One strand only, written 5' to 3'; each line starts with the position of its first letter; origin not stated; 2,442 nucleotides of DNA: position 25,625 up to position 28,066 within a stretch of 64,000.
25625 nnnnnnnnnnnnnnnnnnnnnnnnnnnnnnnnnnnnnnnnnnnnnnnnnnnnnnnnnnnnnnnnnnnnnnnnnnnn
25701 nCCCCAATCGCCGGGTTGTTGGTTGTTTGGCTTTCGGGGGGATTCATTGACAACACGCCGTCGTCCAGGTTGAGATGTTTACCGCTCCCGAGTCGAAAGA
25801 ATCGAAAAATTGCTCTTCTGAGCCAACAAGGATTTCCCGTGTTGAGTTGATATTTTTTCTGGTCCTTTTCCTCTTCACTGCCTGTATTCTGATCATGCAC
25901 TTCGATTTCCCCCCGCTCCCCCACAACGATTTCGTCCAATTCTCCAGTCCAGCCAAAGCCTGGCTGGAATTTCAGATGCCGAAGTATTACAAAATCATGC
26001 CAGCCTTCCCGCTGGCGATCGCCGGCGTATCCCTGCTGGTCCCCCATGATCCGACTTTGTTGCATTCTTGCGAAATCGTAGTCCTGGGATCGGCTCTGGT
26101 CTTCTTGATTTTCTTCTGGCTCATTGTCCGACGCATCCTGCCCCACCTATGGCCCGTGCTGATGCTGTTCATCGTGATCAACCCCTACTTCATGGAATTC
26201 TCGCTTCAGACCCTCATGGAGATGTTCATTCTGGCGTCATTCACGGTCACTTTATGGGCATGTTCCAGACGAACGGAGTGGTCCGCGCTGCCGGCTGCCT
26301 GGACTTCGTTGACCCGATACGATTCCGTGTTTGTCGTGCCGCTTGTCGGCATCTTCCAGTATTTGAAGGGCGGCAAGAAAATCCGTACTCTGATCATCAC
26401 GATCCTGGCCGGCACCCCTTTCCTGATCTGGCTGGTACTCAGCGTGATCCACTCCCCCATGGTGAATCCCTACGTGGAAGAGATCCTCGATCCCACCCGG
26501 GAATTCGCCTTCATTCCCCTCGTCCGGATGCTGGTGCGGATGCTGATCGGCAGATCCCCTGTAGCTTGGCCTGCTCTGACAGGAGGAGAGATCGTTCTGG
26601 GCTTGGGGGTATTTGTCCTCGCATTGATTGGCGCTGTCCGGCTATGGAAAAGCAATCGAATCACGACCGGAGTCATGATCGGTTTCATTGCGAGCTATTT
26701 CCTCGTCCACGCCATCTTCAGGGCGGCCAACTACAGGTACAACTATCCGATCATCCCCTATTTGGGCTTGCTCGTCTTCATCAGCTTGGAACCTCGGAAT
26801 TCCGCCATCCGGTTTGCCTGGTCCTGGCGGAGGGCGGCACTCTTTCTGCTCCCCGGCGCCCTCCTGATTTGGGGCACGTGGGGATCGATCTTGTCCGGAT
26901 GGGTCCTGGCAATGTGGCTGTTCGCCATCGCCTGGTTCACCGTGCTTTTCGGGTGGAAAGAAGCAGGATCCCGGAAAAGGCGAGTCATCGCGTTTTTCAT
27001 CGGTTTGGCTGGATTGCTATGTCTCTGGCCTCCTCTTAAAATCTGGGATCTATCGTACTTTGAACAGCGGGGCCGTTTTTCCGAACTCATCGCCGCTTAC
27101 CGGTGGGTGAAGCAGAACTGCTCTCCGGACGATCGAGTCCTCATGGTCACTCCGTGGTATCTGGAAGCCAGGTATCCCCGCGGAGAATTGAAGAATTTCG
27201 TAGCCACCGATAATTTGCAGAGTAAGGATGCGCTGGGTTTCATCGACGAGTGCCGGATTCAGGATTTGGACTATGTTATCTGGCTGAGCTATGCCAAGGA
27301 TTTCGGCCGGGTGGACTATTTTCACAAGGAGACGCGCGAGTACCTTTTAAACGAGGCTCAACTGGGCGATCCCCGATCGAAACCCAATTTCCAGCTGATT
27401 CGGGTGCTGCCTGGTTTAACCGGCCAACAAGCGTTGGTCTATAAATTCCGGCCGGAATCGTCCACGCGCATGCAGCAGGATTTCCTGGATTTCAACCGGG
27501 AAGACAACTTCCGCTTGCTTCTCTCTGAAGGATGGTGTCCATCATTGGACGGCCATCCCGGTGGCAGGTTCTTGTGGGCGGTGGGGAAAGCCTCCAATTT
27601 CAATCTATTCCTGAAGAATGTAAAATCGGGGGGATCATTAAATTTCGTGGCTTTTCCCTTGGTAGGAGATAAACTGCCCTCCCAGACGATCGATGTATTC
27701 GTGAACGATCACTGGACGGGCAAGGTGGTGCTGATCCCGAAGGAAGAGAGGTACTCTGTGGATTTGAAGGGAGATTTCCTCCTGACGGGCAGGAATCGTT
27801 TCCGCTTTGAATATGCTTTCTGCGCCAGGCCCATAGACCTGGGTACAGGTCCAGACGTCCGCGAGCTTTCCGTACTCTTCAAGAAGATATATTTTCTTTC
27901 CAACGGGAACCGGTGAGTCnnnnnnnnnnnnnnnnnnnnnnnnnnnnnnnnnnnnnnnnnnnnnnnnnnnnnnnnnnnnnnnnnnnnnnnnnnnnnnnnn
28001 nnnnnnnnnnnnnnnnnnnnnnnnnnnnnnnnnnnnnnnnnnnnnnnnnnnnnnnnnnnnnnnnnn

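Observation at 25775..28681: Low-GC GT-C-like polytopic membrane protein paired with a Dpm1-like polyprenol-phosphate sugar synthase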

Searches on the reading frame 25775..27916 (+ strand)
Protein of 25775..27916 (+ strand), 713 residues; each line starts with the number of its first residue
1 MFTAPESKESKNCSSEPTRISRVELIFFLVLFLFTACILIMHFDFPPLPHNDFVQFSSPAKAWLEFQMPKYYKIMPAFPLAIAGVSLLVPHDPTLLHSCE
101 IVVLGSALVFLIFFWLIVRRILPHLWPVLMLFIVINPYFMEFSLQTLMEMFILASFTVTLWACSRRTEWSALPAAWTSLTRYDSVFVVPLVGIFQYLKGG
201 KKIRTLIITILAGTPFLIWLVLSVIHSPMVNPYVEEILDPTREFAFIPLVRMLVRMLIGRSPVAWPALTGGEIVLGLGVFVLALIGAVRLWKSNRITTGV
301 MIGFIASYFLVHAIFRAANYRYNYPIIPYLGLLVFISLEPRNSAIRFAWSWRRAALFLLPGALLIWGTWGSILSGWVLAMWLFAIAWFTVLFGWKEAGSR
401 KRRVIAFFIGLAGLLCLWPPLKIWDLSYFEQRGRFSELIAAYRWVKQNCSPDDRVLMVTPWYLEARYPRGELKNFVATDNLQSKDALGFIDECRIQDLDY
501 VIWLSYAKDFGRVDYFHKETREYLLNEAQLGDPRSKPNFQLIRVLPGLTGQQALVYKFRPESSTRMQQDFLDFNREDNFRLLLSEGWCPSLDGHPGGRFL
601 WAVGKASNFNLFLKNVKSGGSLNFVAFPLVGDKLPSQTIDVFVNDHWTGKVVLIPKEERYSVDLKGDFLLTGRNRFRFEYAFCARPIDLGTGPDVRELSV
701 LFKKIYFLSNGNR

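Call 6: search_protein_families(library=pfam, proteins=[window:25775-27916:+], max_evalue=0.01)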
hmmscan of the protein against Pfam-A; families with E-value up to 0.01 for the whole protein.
window:25775-27916:+ (713 aa): 0 families

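Call 7: search_protein_families(library=ncbifam, proteins=[window:25775-27916:+], max_evalue=0.01)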
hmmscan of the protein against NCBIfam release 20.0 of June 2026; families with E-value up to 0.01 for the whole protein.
window:25775-27916:+ (713 aa): 0 families

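Call 8: find_homologous_proteins(query=window:25775-27913:+, max_evalue=0.001)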
Query window:25775-27913:+ (713 aa): 5 proteins with E <= 0.001 among 8000 candidates.
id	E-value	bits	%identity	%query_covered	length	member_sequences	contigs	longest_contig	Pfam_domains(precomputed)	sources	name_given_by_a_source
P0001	0.0e+0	1560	100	94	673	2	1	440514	-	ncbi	-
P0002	2.1e-214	732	51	97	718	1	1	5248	-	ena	-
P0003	1.8e-207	709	48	99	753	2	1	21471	-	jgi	-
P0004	4.1e-158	546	42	96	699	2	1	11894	-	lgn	-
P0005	1.3e-12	65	22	70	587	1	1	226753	-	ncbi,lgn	-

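Call 9: search_solved_structures(query=window:25775-27913:+, max_evalue=10)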
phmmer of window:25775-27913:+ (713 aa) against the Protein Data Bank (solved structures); distinct sequences matched with E-value up to 10: 3.
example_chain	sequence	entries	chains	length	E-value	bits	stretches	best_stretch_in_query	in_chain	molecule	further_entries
8ki9_A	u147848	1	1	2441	1.4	10.4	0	577-623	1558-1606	L protein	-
5zwn_V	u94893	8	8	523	1.6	10.2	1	596-647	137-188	Protein NAM8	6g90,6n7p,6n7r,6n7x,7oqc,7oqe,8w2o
5myj_AE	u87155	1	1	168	2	9.8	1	593-659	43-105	30S ribosomal protein S5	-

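Call 13: find_encoding_contigs(protein=P0002, flank=8000, max_places=3)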
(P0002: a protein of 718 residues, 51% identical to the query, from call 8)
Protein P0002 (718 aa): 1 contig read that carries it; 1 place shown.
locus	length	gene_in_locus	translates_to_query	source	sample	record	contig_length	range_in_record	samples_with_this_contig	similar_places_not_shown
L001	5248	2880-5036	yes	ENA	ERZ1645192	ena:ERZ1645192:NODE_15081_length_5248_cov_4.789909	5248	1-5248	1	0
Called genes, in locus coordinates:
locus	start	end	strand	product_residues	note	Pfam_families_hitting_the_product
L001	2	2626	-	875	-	?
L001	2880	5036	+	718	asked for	-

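Call 14: find_encoding_contigs(protein=P0003, flank=8000, max_places=3)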
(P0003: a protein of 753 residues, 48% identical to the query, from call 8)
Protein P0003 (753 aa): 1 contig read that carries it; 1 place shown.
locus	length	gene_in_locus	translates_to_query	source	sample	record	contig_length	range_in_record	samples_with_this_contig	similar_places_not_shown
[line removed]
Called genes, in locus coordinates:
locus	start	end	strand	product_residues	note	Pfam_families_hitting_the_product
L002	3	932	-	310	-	?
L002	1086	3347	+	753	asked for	-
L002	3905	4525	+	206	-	PF00258:Flavodoxin_1 (weak), PF02525:Flavodoxin_2 (weak), PF03358:FMN_red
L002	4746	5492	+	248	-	PF02678:Pirin, PF07883:Cupin_2 (weak), PF17954:Pirin_C_2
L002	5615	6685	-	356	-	PF03781:FGE-sulfatase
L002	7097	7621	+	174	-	PF12158:DUF3592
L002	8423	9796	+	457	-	PF05697:Trigger_N, PF05698:Trigger_C, PF09312:SurA_N (faint)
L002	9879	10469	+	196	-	PF00574:CLP_protease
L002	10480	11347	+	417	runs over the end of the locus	PF06689:zf-C4_ClpX, PF00493:MCM (weak), PF00158:Sigma54_activat (faint), PF00004:AAA, PF07724:AAA_2, PF07728:AAA_5 (faint), PF10431:ClpB_D2-small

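Call 15: find_encoding_contigs(protein=P0004, flank=8000, max_places=3)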
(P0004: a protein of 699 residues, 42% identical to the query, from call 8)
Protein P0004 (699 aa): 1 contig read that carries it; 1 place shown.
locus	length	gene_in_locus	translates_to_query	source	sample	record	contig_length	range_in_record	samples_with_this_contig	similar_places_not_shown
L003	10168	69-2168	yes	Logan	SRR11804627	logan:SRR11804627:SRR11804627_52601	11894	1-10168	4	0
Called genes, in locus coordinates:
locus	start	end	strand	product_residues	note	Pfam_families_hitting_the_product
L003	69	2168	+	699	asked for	-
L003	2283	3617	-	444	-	PF13489:Methyltransf_23, PF08241:Methyltransf_11, PF08242:Methyltransf_12 (weak), PF13649:Methyltransf_25, PF13847:Methyltransf_31 (weak), PF01209:Ubie_methyltran (weak)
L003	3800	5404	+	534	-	PF00501:AMP-binding, PF13193:AMP-binding_C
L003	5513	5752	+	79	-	-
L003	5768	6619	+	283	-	-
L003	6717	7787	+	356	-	PF04055:Radical_SAM, PF13186:SPASM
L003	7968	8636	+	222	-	PF08241:Methyltransf_11, PF08242:Methyltransf_12, PF13489:Methyltransf_23, PF13649:Methyltransf_25, PF13847:Methyltransf_31 (weak)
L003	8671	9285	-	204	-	-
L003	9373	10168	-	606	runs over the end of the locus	-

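Call 16: find_encoding_contigs(protein=P0005, flank=8000, max_places=3)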
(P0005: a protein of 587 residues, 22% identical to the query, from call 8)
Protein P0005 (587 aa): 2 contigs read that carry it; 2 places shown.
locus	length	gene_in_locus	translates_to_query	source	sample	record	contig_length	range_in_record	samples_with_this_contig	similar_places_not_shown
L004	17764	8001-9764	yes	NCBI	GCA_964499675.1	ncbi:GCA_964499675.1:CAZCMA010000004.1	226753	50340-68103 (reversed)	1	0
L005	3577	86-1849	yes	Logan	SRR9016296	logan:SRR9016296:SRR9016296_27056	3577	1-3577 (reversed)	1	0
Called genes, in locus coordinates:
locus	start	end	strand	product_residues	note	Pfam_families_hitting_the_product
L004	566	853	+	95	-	-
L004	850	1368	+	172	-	-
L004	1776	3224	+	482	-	PF06537:DHOR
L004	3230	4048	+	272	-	PF01242:PTPS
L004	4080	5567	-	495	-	PF00144:Beta-lactamase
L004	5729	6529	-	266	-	PF12833:HTH_18, PF00165:HTH_AraC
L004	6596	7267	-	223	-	PF13489:Methyltransf_23, PF01135:PCMT, PF01209:Ubie_methyltran, PF13649:Methyltransf_25, PF13847:Methyltransf_31, PF08241:Methyltransf_11, PF08242:Methyltransf_12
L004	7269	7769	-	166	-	-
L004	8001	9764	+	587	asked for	-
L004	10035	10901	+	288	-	-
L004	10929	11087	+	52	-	-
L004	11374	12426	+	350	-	PF06723:MreB_Mbl, PF00022:Actin (weak), PF00012:HSP70, PF14450:FtsA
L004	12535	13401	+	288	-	PF04085:MreC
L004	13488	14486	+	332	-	PF00532:Peripla_BP_1, PF13407:Peripla_BP_4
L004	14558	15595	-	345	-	PF04389:Peptidase_M28, PF01546:Peptidase_M20 (weak)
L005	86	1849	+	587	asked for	-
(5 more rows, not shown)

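Call 17: find_encoding_contigs(protein=P0001, flank=10000, max_places=3)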
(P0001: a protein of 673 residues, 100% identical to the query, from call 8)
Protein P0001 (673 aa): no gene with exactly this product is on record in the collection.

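Call 20: find_related_loci(query=A1, collection=genome_contigs, flank=10000)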
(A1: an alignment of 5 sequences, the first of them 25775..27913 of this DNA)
Query A1 (713 aa) in genome_contigs; peptide patterns used: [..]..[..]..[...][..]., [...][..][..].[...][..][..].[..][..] (x = any residue, [..] = any of these).
67 stretches matched a pattern, but none encodes a relative of the query by tblastn (E <= 1e-3).

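Call 27: search_protein_representatives(alignment_id=A1)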
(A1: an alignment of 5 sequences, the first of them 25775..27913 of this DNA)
Query: 5 sequences, 711 profile positions. Proteins with E-value up to 0.001 (for the whole library): 2527; up to 1e-10: 661; up to 1e-30: 207. The best 150 are listed.
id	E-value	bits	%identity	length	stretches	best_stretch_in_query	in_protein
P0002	0.0e+00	1241.4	-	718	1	17-711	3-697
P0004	0.0e+00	1110.3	-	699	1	18-711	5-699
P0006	0.0e+00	1109.8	-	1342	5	21-709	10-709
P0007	1.6e-247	839.7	-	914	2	23-711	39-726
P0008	6.1e-201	685.7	-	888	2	23-707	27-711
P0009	2.9e-194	663.6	-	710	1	22-708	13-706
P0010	7.2e-137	473.9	-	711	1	29-705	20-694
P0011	6.0e-131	454.3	-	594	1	130-710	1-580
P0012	1.9e-125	436.1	-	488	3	558-709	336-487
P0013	1.1e-116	407.2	-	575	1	17-538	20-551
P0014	3.7e-114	398.8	-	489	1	21-493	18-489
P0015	2.0e-91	323.7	-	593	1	17-546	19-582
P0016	9.5e-89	314.8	-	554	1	19-537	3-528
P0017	2.1e-85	303.7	-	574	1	22-544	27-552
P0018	4.2e-84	299.4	-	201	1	514-710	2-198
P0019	2.2e-82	293.7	-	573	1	9-532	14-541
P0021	1.6e-77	277.7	-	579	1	14-550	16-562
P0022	3.1e-77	276.8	-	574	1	22-533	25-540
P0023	6.0e-77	275.8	-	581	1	7-510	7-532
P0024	4.8e-76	272.8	-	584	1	20-546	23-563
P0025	5.6e-75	269.3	-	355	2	570-709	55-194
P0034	4.6e-70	253.0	-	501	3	568-708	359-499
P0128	2.8e-38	148.0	-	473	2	565-709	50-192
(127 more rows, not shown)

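Call 30: search_protein_families(library=pfam, alignment_id=A2, max_evalue=0.01)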
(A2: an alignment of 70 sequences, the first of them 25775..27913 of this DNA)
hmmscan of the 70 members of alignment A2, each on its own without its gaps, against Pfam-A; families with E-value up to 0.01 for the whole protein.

A. member 1, window:25775-27913:+ (713 aa): 0 families

B. families by the number of members that match (of 70 scanned): 9 families
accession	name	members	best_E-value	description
PF03901.23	Glyco_transf_22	4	3.1e-06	Alg9-like mannosyltransferase family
PF13231.12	PMT_2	3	4.5e-06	Dolichyl-phosphate-mannose-protein mannosyltransferase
PF13493.11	DUF4118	2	0.0017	Domain of unknown function (DUF4118)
PF21467.3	BetaGal_gal-bd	1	3.9e-06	Beta-galactosidase, galactose-binding domain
PF03170.19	BcsB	1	8.2e-06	Bacterial cellulose synthase subunit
PF14683.12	CBM-like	1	0.00071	Polysaccharide lyase family 4, domain III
PF19779.4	DUF6264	1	0.0037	Family of unknown function (DUF6264)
PF06423.18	GWT1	1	0.0052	GWT1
PF17431.7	YpmT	1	0.0061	Uncharacterized YmpT-like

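Call 31: predict_structure(alignment_id=A1)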
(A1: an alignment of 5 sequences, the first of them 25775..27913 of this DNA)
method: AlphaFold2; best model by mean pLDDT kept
length: 713 residues; sequences in the alignment: 5
mean_pLDDT: 62.0   pTM: 0.60
mean pLDDT of the five models: 62.0, 58.5, 55.5, 54.3, 53.4
residues with pLDDT >= 90: 1; 70-90: 285; 50-70: 244; < 50: 183
segments of 3 or more residues with pLDDT < 50: 1-17, 42-52, 316-321, 357-379, 389-397, 419-434, 506-531, 548-550, 562-604, 682-698
pLDDT, mean of each block of 10 residues (from residue 1): 32 42 74 70 43 59 68 62 76 64 81 87 77 66 58 79 72 64 66 73 78 74 63 53 68 69 63 77 87 84 79 56 69 82 53 48 45 44 52 49 57 54 37 56 84 75 60 72 61 79 52 33 41 57 61 70 37 32 30 30 53 70 69 64 86 75 83 76 40 38 66 43
secondary structure, 60 per line:
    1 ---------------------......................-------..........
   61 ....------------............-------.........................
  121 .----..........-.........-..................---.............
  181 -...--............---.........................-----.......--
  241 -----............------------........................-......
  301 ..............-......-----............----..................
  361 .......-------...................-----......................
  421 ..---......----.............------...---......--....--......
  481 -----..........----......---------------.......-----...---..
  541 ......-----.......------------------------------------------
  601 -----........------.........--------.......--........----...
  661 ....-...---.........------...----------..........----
elements in order (helices of 4 or more, strands of 3 or more residues): H22-43 H51-64 H77-88 H96-121 H126-135 H137-145 H147-164 H168-180 H187-198 H202-226 H232-238 H246-257 H270-293 H295-314 H316-321 H327-338 H343-367 H375-393 H399-422 H426-431 H436-448 E455-457 H461-466 H469-472 E475-477 H486-495 E500-505 H521-527 E539-546 E552-558 E606-613 E620-628 E637-643 E646-653 E658-664 E672-680 E700-709

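Call 33: search_solved_structures(query=A2, max_evalue=10)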
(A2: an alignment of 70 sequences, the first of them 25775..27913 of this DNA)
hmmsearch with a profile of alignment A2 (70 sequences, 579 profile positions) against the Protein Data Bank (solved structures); distinct sequences matched with E-value up to 10: 6.
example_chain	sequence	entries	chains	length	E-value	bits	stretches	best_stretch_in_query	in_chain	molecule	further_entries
9eu2_A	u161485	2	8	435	0.0027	19.5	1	453-528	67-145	Alpha-L-fucosidase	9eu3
23gx_B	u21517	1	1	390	0.035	15.8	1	41-157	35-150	GPI mannosyltransferase 1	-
6b85_J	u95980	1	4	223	0.17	13.5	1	353-437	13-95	TMHC4_R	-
11kc_A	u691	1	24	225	0.23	13.1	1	353-437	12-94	Designed nanoparticle O43-TM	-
1i60_A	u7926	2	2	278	1.9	10.1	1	498-565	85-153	IOLI PROTEIN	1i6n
8yq5_E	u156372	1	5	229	5.1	8.7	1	359-434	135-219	de novo designed ion channel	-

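Call 34: find_homologous_proteins(query=A2, max_evalue=1e-10)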
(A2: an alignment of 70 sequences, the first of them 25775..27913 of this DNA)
Query A2 (70 sequences) (713 aa, profile of the alignment): 5 proteins with E <= 1e-10 among 8000 candidates.
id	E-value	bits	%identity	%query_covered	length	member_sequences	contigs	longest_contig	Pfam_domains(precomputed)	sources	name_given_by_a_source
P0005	5.5e-189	648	22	70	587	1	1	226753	-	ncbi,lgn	-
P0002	2.2e-146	507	51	97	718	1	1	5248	-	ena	-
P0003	4.4e-143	496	48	99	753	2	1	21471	-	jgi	-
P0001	2.6e-138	480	100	94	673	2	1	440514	-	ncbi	-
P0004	4.0e-130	453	42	96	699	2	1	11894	-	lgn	-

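Call 36: fold_search(model_id=the predicted structure, library=pdb)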
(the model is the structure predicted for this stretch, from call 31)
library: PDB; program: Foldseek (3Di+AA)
matches with E <= 10: 786; with E <= 0.001: 11
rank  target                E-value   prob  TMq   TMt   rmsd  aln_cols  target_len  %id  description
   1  5f15                  3.0e-05  1.00  0.42  0.53   7.7       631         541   12  Crystal Structure of ArnT from Cupriavidus metallidurans bound to Undecaprenyl phosphate (released 2016-02-17)
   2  8age_A                3.0e-05  1.00  0.41  0.44  12.8       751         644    9  Structure of yeast oligosaccharylransferase complex with acceptor peptide bound (released 2022-12-07)
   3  6wby                  1.3e-04  1.00  0.31  0.21  14.8       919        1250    9  Single-Particle Cryo-EM Structure of Arabinofuranosyltransferase AftD from Mycobacteria, Mutant R1389S Class 2 (released 2020-05-13)
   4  8agb_A                1.7e-04  1.00  0.42  0.45  12.4       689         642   11  Structure of yeast oligosaccharylransferase complex with lipid-linked oligosaccharide bound (released 2022-12-07)
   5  7bvf_B                1.7e-04  1.00  0.31  0.23  22.0       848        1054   12  Cryo-EM structure of Mycobacterium tuberculosis arabinosyltransferase EmbA-EmbB-AcpM2 in complex with ethambutol (released 2020-04-29)
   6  6w98_A                2.3e-04  1.00  0.34  0.22  13.8       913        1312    8  Single-Particle Cryo-EM Structure of Arabinofuranosyltransferase AftD from Mycobacteria (released 2020-05-13)
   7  9s6s_A                2.7e-04  1.00  0.33  0.41  12.8       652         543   12  Ternary cryo-EM structure of human ALG9 with Dol25-PP-GlcNAc2Man6, Dol25-P-Man and Fab (released 2026-03-18)
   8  6wbx                  3.6e-04  1.00  0.31  0.20  14.6       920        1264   10  Single-Particle Cryo-EM Structure of Arabinofuranosyltransferase AftD from Mycobacteria, Mutant R1389S Class 1 (released 2020-05-13)
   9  6ftg_5                5.3e-04  1.00  0.38  0.41  15.2       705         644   11  Subtomogram average of OST-containing ribosome-translocon complexes from canine rough microsomal membranes (released 2018-03-21)
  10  9s6u_A                6.6e-04  1.00  0.38  0.47   9.4       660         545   12  Ternary cryo-EM structure of human ALG9 with Dol25-PP-GlcNAc2Man8, Dol25-P-Man and Fab (released 2026-03-18)
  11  9fmt_C                8.8e-04  1.00  0.13  0.15   7.1       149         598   12  Cryo-EM structure of the BcsB hexameric crown from the E. coli cellulose secretion macrocomplex (released 2024-10-16)
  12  6yg8_E                1.8e-03  1.00  0.14  0.17   6.2       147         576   15  Cryo-EM structure of a BcsB pentamer in the context of an assembled Bcs macrocomplex (released 2021-02-24)
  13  6yg8_D                1.8e-03  1.00  0.13  0.14   8.1       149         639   15  Cryo-EM structure of a BcsB pentamer in the context of an assembled Bcs macrocomplex (released 2021-02-24)
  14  9fmt_A                1.9e-03  1.00  0.11  0.12   7.7       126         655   13  Cryo-EM structure of the BcsB hexameric crown from the E. coli cellulose secretion macrocomplex (released 2024-10-16)
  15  9fmt_D                2.9e-03  1.00  0.12  0.13   8.3       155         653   15  Cryo-EM structure of the BcsB hexameric crown from the E. coli cellulose secretion macrocomplex (released 2024-10-16)
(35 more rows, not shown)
